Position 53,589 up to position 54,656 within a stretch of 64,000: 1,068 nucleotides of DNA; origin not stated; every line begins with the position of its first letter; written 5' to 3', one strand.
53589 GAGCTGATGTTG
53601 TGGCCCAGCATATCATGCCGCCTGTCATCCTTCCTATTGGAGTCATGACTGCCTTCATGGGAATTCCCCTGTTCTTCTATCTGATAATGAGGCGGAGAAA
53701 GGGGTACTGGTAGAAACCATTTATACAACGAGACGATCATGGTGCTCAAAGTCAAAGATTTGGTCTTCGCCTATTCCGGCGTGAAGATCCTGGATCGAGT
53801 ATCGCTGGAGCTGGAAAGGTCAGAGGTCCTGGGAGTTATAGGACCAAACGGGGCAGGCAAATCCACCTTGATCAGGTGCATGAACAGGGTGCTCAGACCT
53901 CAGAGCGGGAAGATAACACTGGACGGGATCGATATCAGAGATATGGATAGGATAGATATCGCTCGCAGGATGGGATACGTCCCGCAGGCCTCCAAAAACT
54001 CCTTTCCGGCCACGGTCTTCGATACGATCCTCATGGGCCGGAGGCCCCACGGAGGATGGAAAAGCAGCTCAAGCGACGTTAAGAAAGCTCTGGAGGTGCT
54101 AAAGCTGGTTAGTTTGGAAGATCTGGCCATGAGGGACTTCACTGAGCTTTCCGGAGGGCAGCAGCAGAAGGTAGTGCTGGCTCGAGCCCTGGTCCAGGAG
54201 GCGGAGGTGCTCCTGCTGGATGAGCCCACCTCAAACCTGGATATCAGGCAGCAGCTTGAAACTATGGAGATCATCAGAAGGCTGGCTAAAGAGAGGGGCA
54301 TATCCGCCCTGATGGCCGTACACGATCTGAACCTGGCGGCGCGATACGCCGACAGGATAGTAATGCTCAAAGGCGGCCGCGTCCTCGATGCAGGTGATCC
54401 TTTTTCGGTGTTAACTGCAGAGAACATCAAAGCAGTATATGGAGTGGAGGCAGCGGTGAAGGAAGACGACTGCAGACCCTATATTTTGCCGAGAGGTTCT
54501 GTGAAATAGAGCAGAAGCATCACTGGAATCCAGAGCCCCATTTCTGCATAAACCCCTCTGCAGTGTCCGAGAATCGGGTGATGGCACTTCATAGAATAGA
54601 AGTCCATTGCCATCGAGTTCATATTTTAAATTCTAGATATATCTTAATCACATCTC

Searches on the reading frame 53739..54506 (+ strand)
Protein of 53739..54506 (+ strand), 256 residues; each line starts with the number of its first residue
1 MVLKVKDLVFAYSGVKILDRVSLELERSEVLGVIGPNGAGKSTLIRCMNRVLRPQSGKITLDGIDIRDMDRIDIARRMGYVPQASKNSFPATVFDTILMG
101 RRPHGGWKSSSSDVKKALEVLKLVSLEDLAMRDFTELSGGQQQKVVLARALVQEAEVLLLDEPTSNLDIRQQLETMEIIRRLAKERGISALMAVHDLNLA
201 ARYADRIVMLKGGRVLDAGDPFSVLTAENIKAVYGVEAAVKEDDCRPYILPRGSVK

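Call 22: find_encoding_contigs(protein=window:53739-54506:+, flank=10000, max_places=4)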
Protein window:53739-54506:+ (256 aa): 1 contig read that carries it; 1 place shown.
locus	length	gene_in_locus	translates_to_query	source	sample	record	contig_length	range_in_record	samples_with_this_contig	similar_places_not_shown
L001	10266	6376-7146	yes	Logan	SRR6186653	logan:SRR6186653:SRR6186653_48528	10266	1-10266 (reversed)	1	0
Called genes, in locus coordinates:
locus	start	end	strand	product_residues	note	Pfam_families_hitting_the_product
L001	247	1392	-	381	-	PF02663:FmdE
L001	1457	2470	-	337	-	PF08100:Dimerisation, PF00891:Methyltransf_2, PF08242:Methyltransf_12 (weak), PF13649:Methyltransf_25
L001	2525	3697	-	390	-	PF01497:Peripla_BP_2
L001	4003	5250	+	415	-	PF01497:Peripla_BP_2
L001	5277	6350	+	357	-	PF01032:FecCD, PF00950:ABC-3 (weak)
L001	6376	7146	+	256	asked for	PF13555:AAA_29 (faint), PF00005:ABC_tran, PF13304:AAA_21 (faint)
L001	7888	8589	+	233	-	PF02517:Rce1-like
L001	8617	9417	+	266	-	PF05977:MFS_3, PF07690:MFS_1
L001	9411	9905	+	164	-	PF07690:MFS_1 (weak)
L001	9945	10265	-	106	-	?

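Call 71: list_cluster_members(proteins=[window:53739-54506:+, window:44877-45260:-, window:44329-44814:-, window:47613-48755:-])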
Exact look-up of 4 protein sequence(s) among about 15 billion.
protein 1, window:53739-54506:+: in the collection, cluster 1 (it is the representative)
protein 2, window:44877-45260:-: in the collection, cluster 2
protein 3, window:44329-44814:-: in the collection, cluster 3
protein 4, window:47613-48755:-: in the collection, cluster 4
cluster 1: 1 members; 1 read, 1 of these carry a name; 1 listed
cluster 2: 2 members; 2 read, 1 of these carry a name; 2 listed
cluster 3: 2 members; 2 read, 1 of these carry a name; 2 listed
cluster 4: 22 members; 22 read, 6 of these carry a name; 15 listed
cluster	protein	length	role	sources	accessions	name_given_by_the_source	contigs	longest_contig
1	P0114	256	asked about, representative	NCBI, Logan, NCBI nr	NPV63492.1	MAG: ABC transporter ATP-binding protein [Methanotrichaceae archaeon] | ABC transporter ATP-binding protein [Methanotrichaceae archaeon]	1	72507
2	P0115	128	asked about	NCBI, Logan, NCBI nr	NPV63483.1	MAG: cupin domain-containing protein [Methanotrichaceae archaeon] | cupin domain-containing protein [Methanotrichaceae archaeon]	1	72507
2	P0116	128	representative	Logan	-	-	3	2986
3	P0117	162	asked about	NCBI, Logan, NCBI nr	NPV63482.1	MAG: tryptophan-rich sensory protein [Methanotrichaceae archaeon] | tryptophan-rich sensory protein [Methanotrichaceae archaeon]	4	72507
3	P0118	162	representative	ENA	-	-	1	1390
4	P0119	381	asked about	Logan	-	-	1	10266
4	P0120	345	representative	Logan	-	-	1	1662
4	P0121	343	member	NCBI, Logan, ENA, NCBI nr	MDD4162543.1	MAG: FmdE family protein [Methanothrix sp.] | FmdE family protein [Methanothrix sp.]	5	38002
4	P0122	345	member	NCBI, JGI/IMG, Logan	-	formylmethanofuran dehydrogenase subunit E-like metal-binding protein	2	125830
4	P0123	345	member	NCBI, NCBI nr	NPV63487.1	MAG: hypothetical protein HPY61_12845 [Methanotrichaceae archaeon] | hypothetical protein [Methanotrichaceae archaeon]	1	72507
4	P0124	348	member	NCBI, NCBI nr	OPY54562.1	MAG: FmdE, Molybdenum formylmethanofuran dehydrogenase operon [Methanosaeta sp. ...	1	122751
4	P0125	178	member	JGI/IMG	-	formylmethanofuran dehydrogenase subunit E-like metal-binding protein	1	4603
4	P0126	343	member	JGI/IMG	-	formylmethanofuran dehydrogenase subunit E-like metal-binding protein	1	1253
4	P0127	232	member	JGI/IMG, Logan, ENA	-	-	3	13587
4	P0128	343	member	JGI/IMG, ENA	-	-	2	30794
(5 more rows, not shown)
